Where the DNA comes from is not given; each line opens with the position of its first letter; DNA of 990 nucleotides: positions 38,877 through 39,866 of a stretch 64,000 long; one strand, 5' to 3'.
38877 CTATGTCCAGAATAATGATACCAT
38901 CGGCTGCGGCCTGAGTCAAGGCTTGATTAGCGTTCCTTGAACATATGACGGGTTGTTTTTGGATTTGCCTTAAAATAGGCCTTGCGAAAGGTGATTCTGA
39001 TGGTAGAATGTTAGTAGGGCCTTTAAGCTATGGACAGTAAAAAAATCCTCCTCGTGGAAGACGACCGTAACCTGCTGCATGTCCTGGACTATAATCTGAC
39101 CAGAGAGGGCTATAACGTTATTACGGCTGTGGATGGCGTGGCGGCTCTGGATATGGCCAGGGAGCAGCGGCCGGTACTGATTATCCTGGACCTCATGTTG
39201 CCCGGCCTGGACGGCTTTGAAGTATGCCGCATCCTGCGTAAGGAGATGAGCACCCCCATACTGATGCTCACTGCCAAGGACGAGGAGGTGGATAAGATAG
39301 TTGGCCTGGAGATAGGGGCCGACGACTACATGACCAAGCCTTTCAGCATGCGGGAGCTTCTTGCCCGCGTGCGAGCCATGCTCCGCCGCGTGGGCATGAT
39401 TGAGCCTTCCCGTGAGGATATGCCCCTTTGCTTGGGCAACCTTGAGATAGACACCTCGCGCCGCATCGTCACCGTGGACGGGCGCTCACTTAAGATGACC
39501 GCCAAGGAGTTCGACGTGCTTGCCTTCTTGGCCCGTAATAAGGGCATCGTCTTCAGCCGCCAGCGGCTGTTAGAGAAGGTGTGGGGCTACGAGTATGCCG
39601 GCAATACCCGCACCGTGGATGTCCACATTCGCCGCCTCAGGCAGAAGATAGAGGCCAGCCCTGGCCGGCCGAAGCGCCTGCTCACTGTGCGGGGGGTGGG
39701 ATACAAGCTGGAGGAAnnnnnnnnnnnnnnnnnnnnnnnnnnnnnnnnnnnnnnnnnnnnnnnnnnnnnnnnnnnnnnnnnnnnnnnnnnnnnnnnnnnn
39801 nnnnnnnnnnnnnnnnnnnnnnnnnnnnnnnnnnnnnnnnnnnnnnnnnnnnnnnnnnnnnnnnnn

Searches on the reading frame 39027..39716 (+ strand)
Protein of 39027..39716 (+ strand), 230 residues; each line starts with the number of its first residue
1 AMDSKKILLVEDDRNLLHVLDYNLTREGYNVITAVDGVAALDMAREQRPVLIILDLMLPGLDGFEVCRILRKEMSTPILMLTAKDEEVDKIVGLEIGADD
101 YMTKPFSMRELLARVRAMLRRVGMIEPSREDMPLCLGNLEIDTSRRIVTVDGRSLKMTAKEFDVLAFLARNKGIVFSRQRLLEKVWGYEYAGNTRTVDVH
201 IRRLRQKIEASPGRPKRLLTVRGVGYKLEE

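Call 21: search_protein_families(library=ncbifam, proteins=[window:39027-39716:+], max_evalue=1e-25)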
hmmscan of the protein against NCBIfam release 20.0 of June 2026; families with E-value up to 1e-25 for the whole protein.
window:39027-39716:+ (230 aa): 38 families (the best 25 are shown)
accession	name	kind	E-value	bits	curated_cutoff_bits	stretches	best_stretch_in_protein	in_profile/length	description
NF040534.1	resp_reg_YycF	equivalog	4.6e-79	264.9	340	1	5-229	1-228/231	response regulator YycF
NF040689.1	MtrAB_MtrA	equivalog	1.6e-74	249.9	300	1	7-227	1-217/219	MtrAB system response regulator MtrA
NF045944.1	ResRegRpaBCyano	equivalog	4e-71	239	330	1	8-228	1-227/229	response regulator transcription factor RpaB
TIGR02154.1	PhoB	equivalog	7e-70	234.8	296.2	1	4-228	2-225/226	phosphate regulon transcriptional regulator PhoB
NF041733.1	resp_reg_CseB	equivalog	9e-67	224.8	350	1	6-229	2-227/228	two-component system response regulator CseB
NF008296.0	PRK11083.1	equivalog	3e-64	216.5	273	1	3-229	2-226/228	two-component system response regulator CreB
NF053854.1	RespRegPhoBBctds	equivalog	1.2e-62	211.3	270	1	7-228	1-224/225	two-component system response regulator PhoB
NF033117.2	vanR_ACDEGLN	exception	4.6e-61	206.3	350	1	7-229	1-226/226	VanR-ABDEGLN family response regulator transcription factor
NF033120.0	vanR_FM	exception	2e-58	197.7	460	1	4-228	3-229/231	vancomycin resistance response regulator transcription factor, VanR-F/VanR-M family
TIGR01387.1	cztR_silR_copR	subfamily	1.3e-57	194.9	279.2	1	7-228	1-218/218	heavy metal response regulator transcription factor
NF007005.1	PRK09468.1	equivalog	1.6e-57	194.7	331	1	4-226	3-229/237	osmolarity response regulator transcription factor OmpR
NF007982.1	PRK10710.1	equivalog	4.9e-54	183.4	380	1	4-229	7-228/235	envelope stress response regulator BaeR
NF008567.0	PRK11517.1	equivalog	9.8e-54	182.1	353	1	6-229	2-219/223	response regulator transcription factor HprR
NF041734.1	resp_reg_RppA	equivalog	3.6e-52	177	250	1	6-229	2-228/229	two-component system response regulator RppA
NF041209.1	resp_regPieR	equivalog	4.7e-52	176.9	450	1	6-230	2-229/231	two component system response regulator PieR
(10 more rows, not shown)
